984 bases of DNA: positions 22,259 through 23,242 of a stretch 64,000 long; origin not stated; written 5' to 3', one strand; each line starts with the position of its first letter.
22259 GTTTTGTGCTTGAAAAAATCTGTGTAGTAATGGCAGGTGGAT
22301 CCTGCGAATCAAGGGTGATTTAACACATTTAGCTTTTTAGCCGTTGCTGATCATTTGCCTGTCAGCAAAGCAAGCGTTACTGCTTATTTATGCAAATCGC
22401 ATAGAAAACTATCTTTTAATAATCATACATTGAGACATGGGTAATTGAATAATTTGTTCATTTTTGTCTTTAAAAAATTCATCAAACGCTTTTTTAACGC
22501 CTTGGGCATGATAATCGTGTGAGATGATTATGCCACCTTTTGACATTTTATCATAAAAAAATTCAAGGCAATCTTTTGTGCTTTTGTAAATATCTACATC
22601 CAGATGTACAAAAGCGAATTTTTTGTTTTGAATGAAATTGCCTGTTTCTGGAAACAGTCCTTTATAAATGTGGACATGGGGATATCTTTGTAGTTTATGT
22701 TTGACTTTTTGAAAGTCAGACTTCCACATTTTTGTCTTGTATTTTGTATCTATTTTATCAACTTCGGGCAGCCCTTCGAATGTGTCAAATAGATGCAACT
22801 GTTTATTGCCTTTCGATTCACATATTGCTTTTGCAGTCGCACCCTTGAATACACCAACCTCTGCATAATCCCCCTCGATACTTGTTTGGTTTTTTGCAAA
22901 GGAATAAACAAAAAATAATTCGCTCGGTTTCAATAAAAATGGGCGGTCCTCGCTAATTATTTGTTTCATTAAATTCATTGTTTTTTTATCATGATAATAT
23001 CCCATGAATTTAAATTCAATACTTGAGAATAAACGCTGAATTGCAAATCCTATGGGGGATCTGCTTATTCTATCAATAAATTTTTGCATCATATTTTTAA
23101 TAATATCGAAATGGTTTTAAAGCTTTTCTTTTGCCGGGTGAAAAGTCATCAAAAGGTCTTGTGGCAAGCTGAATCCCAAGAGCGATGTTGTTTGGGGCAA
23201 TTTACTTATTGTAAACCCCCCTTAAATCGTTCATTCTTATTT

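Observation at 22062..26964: Heptose/methyl-sugar cassette bracketed by a 197-bp direct repeat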

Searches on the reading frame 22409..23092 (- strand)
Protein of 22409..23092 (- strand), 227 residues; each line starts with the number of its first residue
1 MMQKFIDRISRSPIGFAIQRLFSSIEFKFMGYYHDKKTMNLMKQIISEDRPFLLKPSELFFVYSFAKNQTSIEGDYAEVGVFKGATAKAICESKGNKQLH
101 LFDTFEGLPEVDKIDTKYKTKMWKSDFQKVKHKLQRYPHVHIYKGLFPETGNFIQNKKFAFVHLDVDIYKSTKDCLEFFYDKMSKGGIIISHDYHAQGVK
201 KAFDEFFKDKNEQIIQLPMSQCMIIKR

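Call 6: search_protein_families(library=pfam, proteins=[window:22409-23092:-], max_evalue=0.01)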
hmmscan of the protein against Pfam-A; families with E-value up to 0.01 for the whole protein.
window:22409-23092:- (227 aa): 2 families
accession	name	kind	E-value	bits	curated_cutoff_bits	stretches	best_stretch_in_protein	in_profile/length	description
PF05711.17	TylF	-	1e-23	84.4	23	1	69-219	88-252/264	Macrocin-O-methyltransferase (TylF)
PF13578.12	Methyltransf_24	-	4.8e-09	37.5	26.3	1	78-194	2-105/105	Methyltransferase domain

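Call 37: find_homologous_proteins(query=window:22409-23092:-, max_evalue=1e-20)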
Query window:22409-23092:- (227 aa): 2768 proteins with E <= 1e-20 among 2906 candidates; the best 120 are listed.
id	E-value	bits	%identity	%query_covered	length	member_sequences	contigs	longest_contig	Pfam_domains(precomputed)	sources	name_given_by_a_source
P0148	3.6e-148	509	100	100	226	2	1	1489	PF05711.18,PF13578.13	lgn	-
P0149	3.4e-107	375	75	100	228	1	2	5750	PF05711.18,PF13578.13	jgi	jgi:O-methyltransferase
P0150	1.1e-106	373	73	100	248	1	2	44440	PF05711.18,PF13578.13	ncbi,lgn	-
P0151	9.8e-106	370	71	100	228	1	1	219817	PF05711.18,PF13578.13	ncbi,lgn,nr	ncbi:MAG: macrocin O-methyltransferase [bacterium]|nr:macrocin O-methyltransferase [bacterium]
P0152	1.0e-105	370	72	100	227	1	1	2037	PF05711.18,PF13578.13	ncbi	-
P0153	2.1e-105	369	74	100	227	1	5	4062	PF05711.18,PF13578.13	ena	-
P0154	8.8e-105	367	72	100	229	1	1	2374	PF05711.18,PF13578.13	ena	-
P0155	1.1e-104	367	74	100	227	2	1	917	PF05711.18,PF13578.13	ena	-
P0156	3.8e-104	365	72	100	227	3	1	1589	PF05711.18,PF13578.13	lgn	-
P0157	1.1e-103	364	70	100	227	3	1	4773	PF05711.18,PF13578.13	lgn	-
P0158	1.2e-102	360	72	100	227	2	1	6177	PF05711.18,PF13578.13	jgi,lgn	-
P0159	1.2e-101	357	70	100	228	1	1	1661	PF05711.18,PF13578.13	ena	-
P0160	1.7e-101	356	70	100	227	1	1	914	PF05711.18,PF13578.13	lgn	-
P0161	1.9e-101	356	71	97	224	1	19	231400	PF05711.18,PF13578.13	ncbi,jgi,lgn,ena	-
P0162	2.7e-99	349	69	100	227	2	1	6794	PF05711.18,PF13578.13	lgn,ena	-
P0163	2.0e-98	346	69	100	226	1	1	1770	PF05711.18,PF13578.13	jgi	-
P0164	8.2e-98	344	68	100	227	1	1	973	PF05711.18,PF13578.13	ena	-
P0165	9.3e-98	344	66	100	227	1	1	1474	PF05711.18,PF13578.13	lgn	-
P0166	1.4e-97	344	68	100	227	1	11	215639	PF05711.18,PF13578.13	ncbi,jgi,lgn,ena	jgi:O-methyltransferase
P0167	3.9e-97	342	65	100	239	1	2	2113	PF05711.18,PF13578.13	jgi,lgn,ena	-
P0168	5.6e-97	342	76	87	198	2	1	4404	PF05711.18,PF13578.13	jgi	-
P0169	7.7e-97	341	64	100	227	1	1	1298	PF05711.18,PF13578.13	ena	-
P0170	4.4e-96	339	65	100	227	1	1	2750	PF05711.18,PF13578.13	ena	-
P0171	3.3e-95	336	66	100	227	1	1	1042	PF05711.18,PF13578.13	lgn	-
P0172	1.6e-94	334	70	93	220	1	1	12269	PF05711.18,PF13578.13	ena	-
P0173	1.8e-94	333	65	100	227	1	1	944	PF05711.18,PF13578.13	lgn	-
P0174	6.5e-92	325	63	100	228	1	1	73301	PF05711.18,PF13578.13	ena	-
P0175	2.1e-91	323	62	100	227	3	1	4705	PF05711.18,PF13578.13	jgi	-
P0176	3.4e-91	323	63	100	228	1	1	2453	PF05711.18,PF13578.13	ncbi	-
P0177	1.0e-90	321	65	98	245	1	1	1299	PF05711.18,PF13578.13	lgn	-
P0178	2.7e-90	320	63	100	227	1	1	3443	PF05711.18,PF13578.13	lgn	-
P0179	3.2e-90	320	62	100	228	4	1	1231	PF05711.18,PF13578.13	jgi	-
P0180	3.4e-90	320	67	91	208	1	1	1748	PF05711.18,PF13578.13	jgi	jgi:hypothetical protein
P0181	5.4e-90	319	63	100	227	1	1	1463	PF05711.18,PF13578.13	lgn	-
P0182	2.4e-89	317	60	100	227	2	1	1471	PF05711.18,PF13578.13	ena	-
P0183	1.2e-88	314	61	97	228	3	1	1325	PF05711.18,PF13578.13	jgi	jgi:hypothetical protein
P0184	1.6e-88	314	59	100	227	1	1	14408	PF05711.18,PF13578.13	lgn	-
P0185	1.6e-87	311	72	83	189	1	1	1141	PF05711.18,PF13578.13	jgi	-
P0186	1.1e-86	308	61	97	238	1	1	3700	PF05711.18,PF13578.13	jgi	jgi:hypothetical protein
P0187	6.6e-86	305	62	99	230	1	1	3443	PF05711.18,PF13578.13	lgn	-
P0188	5.8e-85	302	61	97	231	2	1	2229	PF05711.18,PF13578.13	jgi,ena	-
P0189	1.2e-81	291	59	100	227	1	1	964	PF05711.18,PF13578.13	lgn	-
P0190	1.1e-80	288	59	94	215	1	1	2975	PF05711.18,PF13578.13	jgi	jgi:hypothetical protein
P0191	2.3e-80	287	56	100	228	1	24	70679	PF05711.18,PF13578.13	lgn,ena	-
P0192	2.4e-79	284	56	100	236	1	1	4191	PF05711.18,PF13578.13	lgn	-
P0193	4.6e-79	283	67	83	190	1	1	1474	PF05711.18,PF13578.13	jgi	jgi:hypothetical protein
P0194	5.4e-79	283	57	100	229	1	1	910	PF05711.18,PF13578.13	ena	-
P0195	7.7e-79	282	57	100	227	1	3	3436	PF05711.18,PF13578.13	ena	-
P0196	8.3e-79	282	56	100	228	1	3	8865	PF05711.18,PF13578.13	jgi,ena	-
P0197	1.1e-78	282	56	100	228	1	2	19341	PF05711.18,PF13578.13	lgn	-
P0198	1.1e-78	282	58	100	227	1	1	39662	PF05711.18,PF13578.13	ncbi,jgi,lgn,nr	ncbi:MAG: TylF/MycF family methyltransferase [Candidatus Gracilibacteria bacterium]|jgi:hypothetical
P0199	1.4e-78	282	56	94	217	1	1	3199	PF05711.18,PF13578.13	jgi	jgi:hypothetical protein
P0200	2.7e-78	281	55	100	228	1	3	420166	PF05711.18,PF13578.13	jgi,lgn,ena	-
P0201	6.0e-78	279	57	100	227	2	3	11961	PF05711.18,PF13578.13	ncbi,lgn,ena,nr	ncbi:macrocin-O-methyltransferase [Candidatus Pacearchaeota archaeon]|nr:macrocin-O-methyltransferas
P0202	1.7e-77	278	55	100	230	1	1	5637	PF05711.18,PF13578.13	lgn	-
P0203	4.6e-76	273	63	87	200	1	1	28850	PF05711.18,PF13578.13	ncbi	-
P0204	2.7e-75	271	57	97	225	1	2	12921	PF05711.18,PF13578.13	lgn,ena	-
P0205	6.9e-75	269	62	87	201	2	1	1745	PF05711.18,PF13578.13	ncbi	-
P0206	1.3e-74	269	64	85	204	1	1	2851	PF05711.18,PF13578.13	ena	-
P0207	1.4e-74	268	55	99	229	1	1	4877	PF05711.18,PF13578.13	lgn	-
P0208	2.5e-74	268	63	81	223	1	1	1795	PF05711.18,PF13578.13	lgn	-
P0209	2.6e-74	268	55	100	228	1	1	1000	PF05711.18,PF13578.13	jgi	jgi:hypothetical protein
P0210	3.3e-74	267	55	99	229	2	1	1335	PF05711.18,PF13578.13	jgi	-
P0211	5.4e-74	267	52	100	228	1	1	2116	PF05711.18,PF13578.13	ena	-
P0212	1.4e-73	265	54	100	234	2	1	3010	PF05711.18,PF13578.13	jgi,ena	-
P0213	4.4e-73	264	50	99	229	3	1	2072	PF05711.18,PF13578.13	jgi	jgi:O-methyltransferase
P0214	9.8e-73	262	52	98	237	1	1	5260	PF05711.18,PF13578.13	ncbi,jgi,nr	ncbi:MAG: class I SAM-dependent methyltransferase [Candidatus Omnitrophica bacterium]|nr:class I SAM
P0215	1.2e-72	262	54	99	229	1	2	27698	PF05711.18,PF13578.13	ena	-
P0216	2.9e-72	261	58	92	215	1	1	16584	PF05711.18,PF13578.13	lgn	-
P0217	3.5e-72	261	53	100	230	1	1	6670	PF05711.18,PF13578.13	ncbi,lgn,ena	-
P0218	3.6e-72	261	51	100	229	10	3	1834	PF05711.18,PF13578.13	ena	-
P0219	6.1e-72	260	51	100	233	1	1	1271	PF05711.18,PF13578.13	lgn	-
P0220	6.1e-72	260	51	100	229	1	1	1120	PF05711.18,PF13578.13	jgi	jgi:O-methyltransferase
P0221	1.2e-71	259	52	100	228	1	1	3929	PF05711.18,PF13578.13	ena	-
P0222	2.1e-71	258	52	100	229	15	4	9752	PF05711.18,PF13578.13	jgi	jgi:O-methyltransferase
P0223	6.1e-71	257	50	99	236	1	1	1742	PF05711.18,PF13578.13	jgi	jgi:O-methyltransferase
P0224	1.1e-70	256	50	100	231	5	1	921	PF05711.18,PF13578.13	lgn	-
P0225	1.2e-70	256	51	97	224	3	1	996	PF05711.18,PF13578.13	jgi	jgi:hypothetical protein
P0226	1.3e-70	255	52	98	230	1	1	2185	PF05711.18,PF13578.13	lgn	-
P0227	1.8e-70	255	50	100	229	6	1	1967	PF05711.18,PF13578.13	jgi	-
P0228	1.9e-70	255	49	100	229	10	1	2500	PF05711.18,PF13578.13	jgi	jgi:predicted O-methyltransferase YrrM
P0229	1.7e-69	252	54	100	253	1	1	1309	PF05711.18,PF13578.13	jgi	jgi:O-methyltransferase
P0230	2.2e-69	251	55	96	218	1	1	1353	PF05711.18,PF13578.13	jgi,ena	-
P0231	2.6e-69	251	50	100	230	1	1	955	PF05711.18,PF13578.13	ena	-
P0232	2.8e-69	251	51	100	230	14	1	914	PF05711.18,PF13578.13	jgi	jgi:hypothetical protein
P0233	5.8e-69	250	63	77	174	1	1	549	PF05711.18,PF13578.13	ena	-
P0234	5.8e-69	250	52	100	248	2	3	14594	PF05711.18,PF13578.13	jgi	jgi:hypothetical protein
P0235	9.8e-69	249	49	100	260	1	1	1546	PF05711.18,PF13578.13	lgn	-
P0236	2.1e-68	248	51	100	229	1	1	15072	PF05711.18,PF13578.13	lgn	-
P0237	2.2e-68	248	53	100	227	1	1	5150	PF05711.18,PF13578.13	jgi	-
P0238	2.8e-68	248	52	94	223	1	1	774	PF05711.18,PF13578.13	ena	-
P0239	2.8e-68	248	51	100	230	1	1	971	PF05711.18,PF13578.13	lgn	-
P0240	1.2e-67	246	51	100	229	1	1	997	PF05711.18,PF13578.13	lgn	-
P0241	1.4e-67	246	48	99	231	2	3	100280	PF05711.18,PF13578.13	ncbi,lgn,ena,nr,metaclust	ncbi:MAG: hypothetical protein A3E37_01450 [Candidatus Andersenbacteria bacterium RIFCSPHIGHO2_12_FU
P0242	1.4e-67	246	49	100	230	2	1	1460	PF05711.18,PF13578.13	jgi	jgi:hypothetical protein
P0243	3.0e-67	244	51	100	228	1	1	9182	PF05711.18,PF13578.13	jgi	jgi:O-methyltransferase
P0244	4.0e-67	244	50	100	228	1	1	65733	PF05711.18,PF13578.13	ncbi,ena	-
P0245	7.4e-67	243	50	100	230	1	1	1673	PF05711.18,PF13578.13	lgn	-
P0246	8.7e-67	243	55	91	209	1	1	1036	PF05711.18,PF13578.13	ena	-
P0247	8.8e-67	243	57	89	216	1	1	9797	PF05711.18,PF13578.13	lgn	-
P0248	1.1e-65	239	49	100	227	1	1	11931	PF05711.18,PF13578.13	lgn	-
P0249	1.8e-65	239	50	94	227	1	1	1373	PF05711.18,PF13578.13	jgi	jgi:O-methyltransferase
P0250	1.9e-65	239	52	98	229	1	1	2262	PF05711.18,PF13578.13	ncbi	-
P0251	2.0e-65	239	52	97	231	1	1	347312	PF05711.18,PF13578.13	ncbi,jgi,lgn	ncbi:MAG: TylF/MycF/NovP-related O-methyltransferase [Patescibacteria group bacterium]|jgi:hypotheti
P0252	2.8e-65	238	49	99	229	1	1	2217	PF05711.18,PF13578.13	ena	-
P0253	8.0e-65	237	55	83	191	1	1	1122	PF05711.18,PF13578.13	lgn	-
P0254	1.1e-64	236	52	89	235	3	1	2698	PF05711.18,PF13578.13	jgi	jgi:hypothetical protein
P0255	1.5e-64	236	48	99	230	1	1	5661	PF05711.18,PF13578.13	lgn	-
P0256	1.5e-64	236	52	94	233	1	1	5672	PF05711.18,PF13578.13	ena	-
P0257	1.7e-64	235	49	100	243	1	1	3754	PF05711.18,PF13578.13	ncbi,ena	-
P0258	2.6e-64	235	49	94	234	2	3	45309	PF05711.18,PF13578.13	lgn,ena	-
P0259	5.3e-64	234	59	77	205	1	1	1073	PF05711.18,PF13578.13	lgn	-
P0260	5.3e-64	234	47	100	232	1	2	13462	PF05711.18,PF13578.13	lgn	-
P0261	7.7e-64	233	50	93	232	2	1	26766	PF05711.18,PF13578.13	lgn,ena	-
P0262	1.1e-63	233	59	77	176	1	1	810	PF05711.18,PF13578.13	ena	-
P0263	1.4e-63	232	49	93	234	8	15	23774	PF05711.18,PF13578.13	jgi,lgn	-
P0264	1.8e-63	232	51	90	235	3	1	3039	PF05711.18,PF13578.13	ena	-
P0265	1.9e-63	232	63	75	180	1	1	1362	PF05711.18,PF13578.13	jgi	-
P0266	3.7e-63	231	46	99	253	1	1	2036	PF05711.18,PF13578.13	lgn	-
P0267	3.8e-63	231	45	99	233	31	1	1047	PF05711.18,PF13578.13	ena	-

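Call 38: find_encoding_contigs(protein=P0148, flank=10000, max_places=6)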
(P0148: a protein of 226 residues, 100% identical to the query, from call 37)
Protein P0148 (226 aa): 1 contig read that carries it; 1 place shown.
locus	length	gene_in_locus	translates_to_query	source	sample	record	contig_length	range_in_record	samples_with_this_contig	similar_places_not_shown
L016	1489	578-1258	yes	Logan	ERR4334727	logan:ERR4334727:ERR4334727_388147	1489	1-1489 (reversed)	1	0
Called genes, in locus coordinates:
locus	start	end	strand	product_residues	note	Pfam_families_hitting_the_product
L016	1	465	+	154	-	?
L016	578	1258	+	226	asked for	PF05711:TylF, PF13578:Methyltransf_24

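Call 39: find_encoding_contigs(protein=P0150, flank=10000, max_places=3)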
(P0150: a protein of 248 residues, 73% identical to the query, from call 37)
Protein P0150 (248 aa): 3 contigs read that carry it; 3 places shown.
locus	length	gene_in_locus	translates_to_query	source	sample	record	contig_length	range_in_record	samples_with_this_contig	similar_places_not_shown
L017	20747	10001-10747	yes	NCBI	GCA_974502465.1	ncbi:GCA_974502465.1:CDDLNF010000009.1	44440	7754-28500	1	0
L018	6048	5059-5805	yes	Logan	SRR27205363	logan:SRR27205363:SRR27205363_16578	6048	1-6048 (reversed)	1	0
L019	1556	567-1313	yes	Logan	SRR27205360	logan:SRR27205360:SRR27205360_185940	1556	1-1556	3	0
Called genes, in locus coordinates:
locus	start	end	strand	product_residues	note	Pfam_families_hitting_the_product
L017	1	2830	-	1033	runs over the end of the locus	PF00675:Peptidase_M16 (weak), PF05193:Peptidase_M16_C, PF08367:M16C_assoc, PF22516:PreP_C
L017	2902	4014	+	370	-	PF00814:TsaD, PF22521:HypF_C_2 (weak)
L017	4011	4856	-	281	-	PF23023:Anti-Pycsar_Apyc1, PF00753:Lactamase_B, PF12706:Lactamase_B_2 (faint)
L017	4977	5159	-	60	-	-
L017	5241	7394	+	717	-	PF00133:tRNA-synt_1, PF01406:tRNA-synt_1e (faint), PF09334:tRNA-synt_1g, PF08264:Anticodon_1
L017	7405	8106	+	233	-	PF13367:PrsW-protease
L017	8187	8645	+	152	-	PF04969:CS (weak), PF00011:HSP20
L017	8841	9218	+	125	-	-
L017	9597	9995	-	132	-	-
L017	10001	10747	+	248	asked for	PF05711:TylF, PF13578:Methyltransf_24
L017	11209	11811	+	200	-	-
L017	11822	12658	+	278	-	-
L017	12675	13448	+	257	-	PF18916:Lycopene_cyc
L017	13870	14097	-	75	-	-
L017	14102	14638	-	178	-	-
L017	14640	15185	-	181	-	-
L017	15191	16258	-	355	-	PF11104:PilM_2, PF06723:MreB_Mbl (faint), PF14450:FtsA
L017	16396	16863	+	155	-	-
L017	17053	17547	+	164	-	PF00588:SpoU_methylase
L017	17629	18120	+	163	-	PF03190:Thioredox_DsbH (weak), PF00085:Thioredoxin (weak), PF13899:Thioredoxin_7, PF13098:Thioredoxin_2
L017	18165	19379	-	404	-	PF07690:MFS_1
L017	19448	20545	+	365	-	PF07907:YibE_F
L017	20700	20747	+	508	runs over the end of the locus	PF05992:SbmA_BacA, PF06472:ABC_membrane_2, PF05992:SbmA_BacA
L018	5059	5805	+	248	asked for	PF05711:TylF, PF13578:Methyltransf_24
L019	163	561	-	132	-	-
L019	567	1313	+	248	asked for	PF05711:TylF, PF13578:Methyltransf_24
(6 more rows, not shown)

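Call 43: search_protein_families(library=ncbifam, proteins=[window:22409-23092:-], max_evalue=0.001)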
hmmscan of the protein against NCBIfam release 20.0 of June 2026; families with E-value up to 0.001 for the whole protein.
window:22409-23092:- (227 aa): 0 families
